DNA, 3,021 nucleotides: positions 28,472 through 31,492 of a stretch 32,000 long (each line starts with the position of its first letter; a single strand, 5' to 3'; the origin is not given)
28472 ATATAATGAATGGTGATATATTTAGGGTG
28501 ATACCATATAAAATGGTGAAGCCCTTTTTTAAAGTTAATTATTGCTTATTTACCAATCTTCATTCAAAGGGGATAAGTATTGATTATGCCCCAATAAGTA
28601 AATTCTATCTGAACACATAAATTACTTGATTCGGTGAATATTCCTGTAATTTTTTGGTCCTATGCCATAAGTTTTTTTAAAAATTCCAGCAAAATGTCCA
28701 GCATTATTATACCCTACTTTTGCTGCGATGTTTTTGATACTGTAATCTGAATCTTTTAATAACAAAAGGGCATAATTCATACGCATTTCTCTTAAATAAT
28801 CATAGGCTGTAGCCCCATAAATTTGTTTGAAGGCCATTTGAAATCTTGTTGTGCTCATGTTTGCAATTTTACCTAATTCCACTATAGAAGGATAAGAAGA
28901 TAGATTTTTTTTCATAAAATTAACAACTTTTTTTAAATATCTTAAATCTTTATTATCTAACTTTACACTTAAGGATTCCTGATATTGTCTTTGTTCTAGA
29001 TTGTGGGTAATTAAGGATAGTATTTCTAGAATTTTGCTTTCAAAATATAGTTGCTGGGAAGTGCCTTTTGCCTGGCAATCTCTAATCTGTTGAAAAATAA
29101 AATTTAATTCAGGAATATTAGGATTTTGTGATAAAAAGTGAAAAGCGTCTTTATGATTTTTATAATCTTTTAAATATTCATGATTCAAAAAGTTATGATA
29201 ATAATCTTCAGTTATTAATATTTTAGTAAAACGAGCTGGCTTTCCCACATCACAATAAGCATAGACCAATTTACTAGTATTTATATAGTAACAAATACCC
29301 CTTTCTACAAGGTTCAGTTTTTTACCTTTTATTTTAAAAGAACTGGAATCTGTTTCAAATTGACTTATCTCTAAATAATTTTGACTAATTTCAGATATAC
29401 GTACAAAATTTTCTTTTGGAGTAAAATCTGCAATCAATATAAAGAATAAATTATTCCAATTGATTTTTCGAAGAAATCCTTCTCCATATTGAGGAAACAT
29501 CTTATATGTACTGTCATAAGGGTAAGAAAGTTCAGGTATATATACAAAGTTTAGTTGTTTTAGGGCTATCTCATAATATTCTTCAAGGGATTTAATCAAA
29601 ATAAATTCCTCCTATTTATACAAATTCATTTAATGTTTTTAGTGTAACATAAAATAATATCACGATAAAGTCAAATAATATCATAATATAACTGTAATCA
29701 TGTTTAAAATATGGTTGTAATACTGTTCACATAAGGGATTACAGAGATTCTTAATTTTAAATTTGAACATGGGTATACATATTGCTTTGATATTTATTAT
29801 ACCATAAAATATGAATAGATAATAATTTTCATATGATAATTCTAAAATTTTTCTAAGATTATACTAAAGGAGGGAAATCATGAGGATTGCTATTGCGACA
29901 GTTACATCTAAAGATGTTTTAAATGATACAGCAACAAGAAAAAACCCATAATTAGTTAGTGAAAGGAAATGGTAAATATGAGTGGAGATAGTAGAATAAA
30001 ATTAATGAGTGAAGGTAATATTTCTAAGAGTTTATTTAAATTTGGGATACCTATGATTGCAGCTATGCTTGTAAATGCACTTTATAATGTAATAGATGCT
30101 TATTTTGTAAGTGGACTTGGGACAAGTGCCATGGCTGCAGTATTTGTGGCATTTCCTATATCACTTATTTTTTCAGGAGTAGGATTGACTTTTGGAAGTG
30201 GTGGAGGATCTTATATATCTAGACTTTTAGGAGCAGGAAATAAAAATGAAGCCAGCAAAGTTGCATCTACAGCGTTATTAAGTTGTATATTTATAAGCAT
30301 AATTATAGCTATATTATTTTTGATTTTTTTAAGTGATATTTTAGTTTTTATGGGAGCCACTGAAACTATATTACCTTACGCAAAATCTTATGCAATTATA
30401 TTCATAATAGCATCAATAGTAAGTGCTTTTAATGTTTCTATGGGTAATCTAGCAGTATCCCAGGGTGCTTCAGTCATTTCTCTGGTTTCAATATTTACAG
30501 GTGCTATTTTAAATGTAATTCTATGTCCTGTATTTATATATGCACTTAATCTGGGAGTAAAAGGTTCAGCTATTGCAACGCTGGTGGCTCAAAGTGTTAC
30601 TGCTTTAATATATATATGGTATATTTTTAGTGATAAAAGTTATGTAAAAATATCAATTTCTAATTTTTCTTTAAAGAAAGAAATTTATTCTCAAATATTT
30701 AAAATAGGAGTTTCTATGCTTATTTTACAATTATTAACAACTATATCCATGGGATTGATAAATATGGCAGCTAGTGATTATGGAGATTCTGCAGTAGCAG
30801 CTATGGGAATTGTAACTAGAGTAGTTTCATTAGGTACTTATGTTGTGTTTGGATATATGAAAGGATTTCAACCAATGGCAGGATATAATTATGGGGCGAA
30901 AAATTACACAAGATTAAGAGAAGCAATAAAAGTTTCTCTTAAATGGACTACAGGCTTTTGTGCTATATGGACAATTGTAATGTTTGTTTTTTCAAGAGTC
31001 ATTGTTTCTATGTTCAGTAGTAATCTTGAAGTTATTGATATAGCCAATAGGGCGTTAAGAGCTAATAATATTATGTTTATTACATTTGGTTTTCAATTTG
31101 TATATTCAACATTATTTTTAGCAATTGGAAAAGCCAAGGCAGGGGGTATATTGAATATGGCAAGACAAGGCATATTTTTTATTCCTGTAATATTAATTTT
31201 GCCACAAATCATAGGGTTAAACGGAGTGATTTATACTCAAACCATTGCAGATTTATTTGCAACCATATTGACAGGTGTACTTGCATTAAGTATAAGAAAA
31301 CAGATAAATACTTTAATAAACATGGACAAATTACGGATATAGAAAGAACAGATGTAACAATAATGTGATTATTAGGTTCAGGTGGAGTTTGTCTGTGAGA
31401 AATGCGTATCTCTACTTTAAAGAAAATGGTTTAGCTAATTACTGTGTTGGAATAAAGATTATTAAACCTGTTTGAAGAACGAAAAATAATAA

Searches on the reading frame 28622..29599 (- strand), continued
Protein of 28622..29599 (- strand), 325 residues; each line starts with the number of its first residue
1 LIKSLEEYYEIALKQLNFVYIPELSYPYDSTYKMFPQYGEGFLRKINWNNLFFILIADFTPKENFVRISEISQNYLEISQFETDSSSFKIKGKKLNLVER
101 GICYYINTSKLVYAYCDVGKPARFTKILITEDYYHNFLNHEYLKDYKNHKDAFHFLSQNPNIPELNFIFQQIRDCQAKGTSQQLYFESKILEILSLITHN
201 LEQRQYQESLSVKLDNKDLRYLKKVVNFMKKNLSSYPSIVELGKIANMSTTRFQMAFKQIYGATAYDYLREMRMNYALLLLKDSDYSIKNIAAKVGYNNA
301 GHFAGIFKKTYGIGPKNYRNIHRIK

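Call 71: search_protein_families(library=ncbifam, proteins=[P0001, L058:3967-5733:-, L014:10547-12193:+], max_evalue=0.01)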
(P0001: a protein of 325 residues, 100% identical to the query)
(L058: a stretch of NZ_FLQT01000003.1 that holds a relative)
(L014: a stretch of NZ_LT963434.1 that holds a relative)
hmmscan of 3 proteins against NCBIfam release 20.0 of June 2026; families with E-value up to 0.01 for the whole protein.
P0001 (325 aa): 34 families (the best 25 are shown)
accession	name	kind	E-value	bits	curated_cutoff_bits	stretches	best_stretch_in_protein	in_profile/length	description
NF007860.0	PRK10572.1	equivalog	2.2e-18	66.2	208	1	135-322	110-285/292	arabinose operon transcriptional regulator AraC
NF006902.0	PRK09393.1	equivalog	5.3e-15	55.4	425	1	216-321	216-321/327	transcriptional regulator FtrA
TIGR04094.1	adjacent_YSIRK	equivalog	6.5e-15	55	200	1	216-319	281-383/383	YSIRK-targeted surface antigen transcriptional regulator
NF047455.1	TF_Staph_AryK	equivalog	2.2e-14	52.7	850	1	138-322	73-259/759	transcriptional regulator AryK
NF047788.1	TransRegPocR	equivalog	1.1e-13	51.1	500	1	187-322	157-291/296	transcriptional regulator PocR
NF010028.0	PRK13503.1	equivalog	1.3e-12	47.8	288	1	74-320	34-271/278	HTH-type transcriptional activator RhaS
NF010026.0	PRK13501.1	equivalog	1.7e-12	47.1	363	1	168-320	129-276/290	HTH-type transcriptional activator RhaR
NF049932.1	TranspRegBtr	equivalog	4e-12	45.4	900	1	221-323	165-267/531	bacillibactin transport transcriptional regulator Btr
NF052371.1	TransRegGbdRPseu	equivalog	1.1e-10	41.1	480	1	221-322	226-327/365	choline metabolism transcriptional regulator GbdR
NF007693.0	PRK10371.1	equivalog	1.3e-10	41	253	1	199-322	181-300/309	transcriptional regulator MelR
NF012144.2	ramA_TF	equivalog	3e-10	40.5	180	1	222-321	7-106/108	RamA family antibiotic efflux transcriptional regulator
NF007633.0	PRK10296.1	equivalog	1.3e-09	38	264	1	74-320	43-273/280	transcriptional regulator ChbR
NF010025.2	PRK13500.1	equivalog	5.7e-09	35.9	525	1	220-323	176-279/282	HTH-type transcriptional activator RhaR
NF007584.0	PRK10219.1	equivalog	1.1e-08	35.4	174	1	222-320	7-105/107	superoxide response transcriptional regulator SoxS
NF033869.1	viru_reg_Rsp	equivalog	2.4e-08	32.9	400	1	154-321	89-248/701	AraC family transcriptional regulator Rsp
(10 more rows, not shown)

L058:3967-5733:- (588 aa): 183 families (the best 25 are shown)
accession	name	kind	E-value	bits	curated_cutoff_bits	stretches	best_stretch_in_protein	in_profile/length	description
TIGR02203.1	MsbA_lipidA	equivalog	1.5e-103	347.3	602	1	42-573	36-567/572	lipid A export permease/ATP-binding protein MsbA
NF045513.1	HepA_fam_ABC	equivalog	3.1e-95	319.9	725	1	54-574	87-605/610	heterocyst formation ABC transporter subunit HepA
TIGR00958.1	3a01208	subfamily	2.1e-92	310.6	874.6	1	4-571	145-710/711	antigen peptide transporter 2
TIGR02204.1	MsbA_rel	hypoth_equivalog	9.6e-92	308.5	780.4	1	18-571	16-571/576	ABC transporter, permease/ATP-binding protein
NF008381.0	PRK11176.1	equivalog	4e-86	289.7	867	1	60-572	63-576/582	lipid A ABC transporter ATP-binding protein/permease MsbA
NF010178.0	PRK13657.1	equivalog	1.6e-84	284.4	733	1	13-571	12-566/588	glucan ABC transporter ATP-binding protein/ permease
NF052233.1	CphA_assoc_ABC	equivalog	2.8e-83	280.6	880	1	12-575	176-743/766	cyanophycin metabolism-associated ABC transporter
NF008055.0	PRK10789.1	equivalog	1.4e-80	271.5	845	1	20-573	16-569/590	SmdA family multidrug ABC transporter permease/ATP-binding protein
TIGR03796.1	NHLM_micro_ABC1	equivalog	1.1e-77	261.8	853.3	1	18-571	147-708/710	NHLP family bacteriocin export ABC transporter peptidase/permease/ATPase subunit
TIGR02857.1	CydD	equivalog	1.1e-76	258.9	435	1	19-546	2-528/529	thiol reductant ABC exporter subunit CydD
TIGR01846.1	type_I_sec_HlyB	subfamily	3.6e-74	250.3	725.55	1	9-574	128-691/694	type I secretion system permease/ATPase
NF008056.1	PRK10790.1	equivalog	3.3e-71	240.5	746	1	12-573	15-573/584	SmdB family multidrug efflux ABC transporter permease/ATP-binding protein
TIGR01193.1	bacteriocin_ABC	subfamily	3.8e-69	233.9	523.85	1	13-573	149-707/708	peptide cleavage/export ABC transporter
TIGR03375.1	type_I_sec_LssB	subfamily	6.3e-69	233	693.1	1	66-564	193-691/696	type I secretion system permease/ATPase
NF008364.0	PRK11160.1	equivalog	4.1e-67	227.1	630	1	70-572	68-572/575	heme ABC transporter ATP-binding protein/permease CydC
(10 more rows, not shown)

L014:10547-12193:+ (548 aa): 11 families
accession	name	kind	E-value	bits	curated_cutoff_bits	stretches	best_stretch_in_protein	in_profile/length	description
TIGR02294.1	nickel_nikA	equivalog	3.7e-105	352.3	393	1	77-527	35-483/501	nickel ABC transporter substrate-binding protein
NF047575.1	opine_bind_CntA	exception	3.3e-83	280.1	800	1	6-516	4-504/535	staphylopine-dependent metal ABC transporter substrate-binding lipoprotein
NF011942.0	PRK15413.1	equivalog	4.6e-38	131.2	594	1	77-374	58-346/512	glutathione ABC transporter substrate-binding protein GsiB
NF045467.1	Opp4A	equivalog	2.5e-36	125.1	650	1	76-525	65-536/556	oligopeptide ABC transporter substrate-binding protein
NF045468.1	Opp5A_nikA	equivalog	5.2e-34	117.6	600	1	78-510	45-452/488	nickel ABC transporter substrate-binding protein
TIGR04028.1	SBP_KPN_01854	hypoth_equivalog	7e-32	110.7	468.5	1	88-515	43-478/509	TIGR04028 family ABC transporter substrate-binding protein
NF043070.1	DppA_dipep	equivalog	3.2e-23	82.1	1005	1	76-373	59-370/535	dipeptide ABC transporter periplasmic-binding protein DppA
NF011689.0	PRK15109.1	equivalog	2.4e-20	72.7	560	2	153-371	158-373/547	ABC transporter substrate-binding protein SapA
NF011684.0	PRK15104.1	equivalog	1e-13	50.8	947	2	155-514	162-508/543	oligopeptide ABC transporter substrate-binding protein OppA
NF007287.0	PRK09755.1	equivalog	9.1e-11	41.3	1098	2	76-127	62-114/535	ABC transporter substrate-binding protein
NF010149.0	PRK13626.1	equivalog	0.00035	19.4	476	1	81-249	156-307/552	HTH-type transcriptional regulator SgrR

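Call 75: search_dna_similar(query=P0001, collection=plasmids, mode=protein, max_evalue=0.001, max_rows=25)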
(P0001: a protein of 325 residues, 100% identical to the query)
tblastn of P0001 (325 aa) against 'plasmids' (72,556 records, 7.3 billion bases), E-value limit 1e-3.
Records with a match: 2784; places in all: 4257; records where one place covers at least 80% of the query: 20.
Best place of each record, by identity: <60% 2784.
By first word of the organism name: Rhizobium 404; Salmonella 235; Escherichia 215; Enterococcus 171; Sinorhizobium 160; Klebsiella 131; Ralstonia 119; Streptomyces 106; Burkholderia 77; Agrobacterium 61; and 200 more.
By predicted mobility (MOB-suite, as given by PLSDB): non-mobilizable 1230; conjugative 1011; mobilizable 543.
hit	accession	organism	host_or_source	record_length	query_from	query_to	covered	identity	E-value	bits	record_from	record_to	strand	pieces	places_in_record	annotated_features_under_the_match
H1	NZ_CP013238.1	Clostridium butyricum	Microbial isolate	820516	5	321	98%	30.7%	2e-26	116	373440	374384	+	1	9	AraC family transcriptional regulator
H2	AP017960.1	[Synechococcus] sp. NIES-970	-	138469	31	318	89%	24.8%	1e-18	94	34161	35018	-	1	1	transcriptional regulator, AraC family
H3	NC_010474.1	Picosynechococcus sp. PCC 7002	-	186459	30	319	89%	24.1%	6e-18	92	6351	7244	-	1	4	AraC family transcriptional regulator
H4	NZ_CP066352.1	Bradyrhizobium japonicum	Glycine max,DNA isolated from pure ...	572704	43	319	85%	25.0%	1e-9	67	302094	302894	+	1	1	AraC family transcriptional regulator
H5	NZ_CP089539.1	Spirosoma oryzicola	Single cell,Surface layer of rice grains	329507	39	318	86%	24.5%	3e-16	87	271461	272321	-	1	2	AraC family transcriptional regulator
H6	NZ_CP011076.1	Brevibacillus laterosporus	Oryza sativa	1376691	39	315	85%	24.2%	5e-16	86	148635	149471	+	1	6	none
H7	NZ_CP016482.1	Picosynechococcus sp. PCC 7117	cell culture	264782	30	319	89%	22.8%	1e-18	94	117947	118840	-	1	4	AraC family transcriptional regulator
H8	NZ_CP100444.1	Streptomyces rimosus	pure culture,OTC cluster deletion ...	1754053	18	322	94%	21.0%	2e-13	79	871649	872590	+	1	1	record has no annotation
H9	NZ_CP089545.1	Spirosoma oryzicola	Single cell,Surface layer of rice grains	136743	70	315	76%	25.8%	4e-22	104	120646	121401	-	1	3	AraC family transcriptional regulator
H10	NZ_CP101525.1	Burkholderia arboris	mixed culture,soil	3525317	38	319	87%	22.4%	1e-13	79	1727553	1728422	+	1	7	none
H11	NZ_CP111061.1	Chondrinema litorale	Seaweed,red alga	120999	85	324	74%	26.2%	4e-9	65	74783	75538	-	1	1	AraC family transcriptional regulator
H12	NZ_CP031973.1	Acinetobacter haemolyticus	Homo sapiens,Peritoneal dialysis liquid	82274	83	319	73%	26.0%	1e-8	64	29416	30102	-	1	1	AraC family transcriptional regulator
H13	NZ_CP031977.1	Acinetobacter haemolyticus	Homo sapiens,Peritoneal dialysis liquid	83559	83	319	73%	26.0%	1e-8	64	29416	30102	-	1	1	AraC family transcriptional regulator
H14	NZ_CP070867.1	Acinetobacter johnsonii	Bigeye tuna,cell culture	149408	83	319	73%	26.0%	1e-8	64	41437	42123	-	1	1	AraC family transcriptional regulator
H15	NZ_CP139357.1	Acinetobacter pittii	Agalychnis callidryas,cell culture,skin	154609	83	319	73%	26.0%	1e-8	64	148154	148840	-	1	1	AraC family transcriptional regulator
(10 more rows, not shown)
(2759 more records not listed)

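Call 76: get_annotated_region(hit=H1, flank=9000)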
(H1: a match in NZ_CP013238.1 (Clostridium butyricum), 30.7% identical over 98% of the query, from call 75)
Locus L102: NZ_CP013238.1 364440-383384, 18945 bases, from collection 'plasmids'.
description: Clostridium butyricum strain CDC_51208 plasmid pNPD4_2, complete sequence
organism: Clostridium butyricum (NCBI taxid 1492)
taxonomy: Bacteria; Bacillota; Clostridia; Eubacteriales; Clostridiaceae; Clostridium; Clostridium butyricum
host: -; source: Microbial isolate; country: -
typing (MOB-suite, as given by PLSDB): non-mobilizable
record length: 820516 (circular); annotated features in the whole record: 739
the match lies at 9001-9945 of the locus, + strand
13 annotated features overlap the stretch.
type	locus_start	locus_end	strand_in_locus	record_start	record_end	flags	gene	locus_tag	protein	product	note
CDS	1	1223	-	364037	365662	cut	-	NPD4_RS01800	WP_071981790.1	ABC transporter permease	-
CDS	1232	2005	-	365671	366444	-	-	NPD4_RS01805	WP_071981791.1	ABC transporter ATP-binding protein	-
CDS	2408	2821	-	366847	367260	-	-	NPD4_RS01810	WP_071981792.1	peptide deformylase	-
CDS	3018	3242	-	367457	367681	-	-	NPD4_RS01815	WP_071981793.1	hypothetical protein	-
CDS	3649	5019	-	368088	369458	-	-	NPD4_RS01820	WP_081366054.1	MATE family efflux transporter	GO:0006855 - xenobiotic transmembrane transport [Evidence IEA]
CDS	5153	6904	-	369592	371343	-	-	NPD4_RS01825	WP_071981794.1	ABC transporter ATP-binding protein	-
CDS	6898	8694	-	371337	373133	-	-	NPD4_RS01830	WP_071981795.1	ABC transporter ATP-binding protein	-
CDS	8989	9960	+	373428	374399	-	-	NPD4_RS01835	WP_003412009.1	AraC family transcriptional regulator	-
CDS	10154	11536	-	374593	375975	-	-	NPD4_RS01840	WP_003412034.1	ABC transporter ATP-binding protein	-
CDS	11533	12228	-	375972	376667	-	-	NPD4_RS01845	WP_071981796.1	energy-coupling factor transporter transmembrane component T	GO:0055085 - transmembrane transport [Evidence IEA]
CDS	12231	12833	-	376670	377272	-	-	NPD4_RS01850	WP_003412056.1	MptD family putative ECF transporter S component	-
CDS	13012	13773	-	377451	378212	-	-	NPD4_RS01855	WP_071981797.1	thioesterase domain-containing protein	GO:0009058 - biosynthetic process [Evidence IEA]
CDS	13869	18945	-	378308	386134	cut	-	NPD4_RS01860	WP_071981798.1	hybrid non-ribosomal peptide synthetase/type I polyketide synthase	-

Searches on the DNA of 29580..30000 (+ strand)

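Call 50: search_rna_families(source=window, start=29580, end=30000, threshold=evalue, max_evalue=1)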
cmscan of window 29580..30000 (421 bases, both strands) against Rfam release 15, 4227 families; matches with E-value up to 1: 0.
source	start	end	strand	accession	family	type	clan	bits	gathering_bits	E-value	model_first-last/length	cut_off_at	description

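Call 83: search_dna_similar(query=window:29647-29879:+, collection=phages, mode=distant, max_evalue=0.001, max_rows=10)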
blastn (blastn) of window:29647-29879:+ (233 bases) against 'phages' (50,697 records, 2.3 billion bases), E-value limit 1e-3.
No match.

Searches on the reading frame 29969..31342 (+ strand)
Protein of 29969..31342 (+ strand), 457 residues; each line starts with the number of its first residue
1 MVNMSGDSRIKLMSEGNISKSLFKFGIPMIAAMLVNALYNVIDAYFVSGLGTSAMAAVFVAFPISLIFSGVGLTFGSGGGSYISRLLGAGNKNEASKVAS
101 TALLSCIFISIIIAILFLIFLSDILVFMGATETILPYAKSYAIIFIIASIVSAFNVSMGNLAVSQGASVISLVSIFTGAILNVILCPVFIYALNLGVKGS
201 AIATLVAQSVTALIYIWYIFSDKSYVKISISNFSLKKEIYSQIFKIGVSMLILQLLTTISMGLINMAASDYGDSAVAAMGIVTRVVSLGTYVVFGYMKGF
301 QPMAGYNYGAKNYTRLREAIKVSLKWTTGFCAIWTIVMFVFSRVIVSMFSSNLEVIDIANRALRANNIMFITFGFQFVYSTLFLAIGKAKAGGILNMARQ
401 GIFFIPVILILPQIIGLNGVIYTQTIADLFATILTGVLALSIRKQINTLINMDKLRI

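Call 12: search_protein_families(library=pfam, proteins=[window:29969-31342:+])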
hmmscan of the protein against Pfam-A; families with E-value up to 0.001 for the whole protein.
window:29969-31342:+ (457 aa): 1 family
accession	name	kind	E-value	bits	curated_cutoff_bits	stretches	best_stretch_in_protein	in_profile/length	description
PF01554.23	MatE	-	1.4e-46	158.6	24.9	2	28-188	1-161/161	MatE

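Call 71: search_protein_families(library=ncbifam, proteins=[window:29969-31342:+], max_evalue=0.01)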
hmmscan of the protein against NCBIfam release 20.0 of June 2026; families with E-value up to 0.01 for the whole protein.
window:29969-31342:+ (457 aa): 11 families
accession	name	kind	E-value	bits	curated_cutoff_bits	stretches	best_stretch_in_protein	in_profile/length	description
TIGR00797.1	matE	subfamily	5.6e-62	209.9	147.4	1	28-418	1-393/396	MATE family efflux transporter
NF007130.1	PRK09575.1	equivalog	9.3e-62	209.7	445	1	17-435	3-423/435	MATE family efflux transporter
NF000131.1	MATE_multi_MepA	equivalog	2.2e-47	162.3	850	1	13-439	9-434/451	multidrug efflux MATE transporter MepA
NF000217.1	MATE_multi_FepA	equivalog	1.4e-35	123.2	900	1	13-430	8-426/443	multidrug efflux MATE transporter FepA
NF041801.1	MATE_SolL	equivalog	1.1e-32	113.5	780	1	9-445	9-452/458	solanimycin export family MATE transporter SolL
NF052396.1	MATE_WgkD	equivalog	2.5e-16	59.7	510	1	19-382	2-362/428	tryglysin-associated MATE efflux transporter WgkD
NF007690.0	PRK10367.1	equivalog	5.3e-13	48.6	409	1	19-413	8-403/441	MATE family efflux transporter DinF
NF001214.0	PRK00187.1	equivalog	6.6e-07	28.7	449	1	21-378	11-372/464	NorM family multidrug efflux MATE transporter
NF041358.1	GntT_guanitoxin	equivalog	1.9e-05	23.9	525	1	158-410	153-405/438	guanitoxin biosynthesis MATE family efflux transporter GntT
NF045539.1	MATE_efflux1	equivalog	4.2e-05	22.8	350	1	91-248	70-228/411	MATE family Na+-driven efflux transporter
NF000263.1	MATE_multi_NorM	equivalog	0.0015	18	950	1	24-364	22-368/459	multidrug efflux MATE transporter NorM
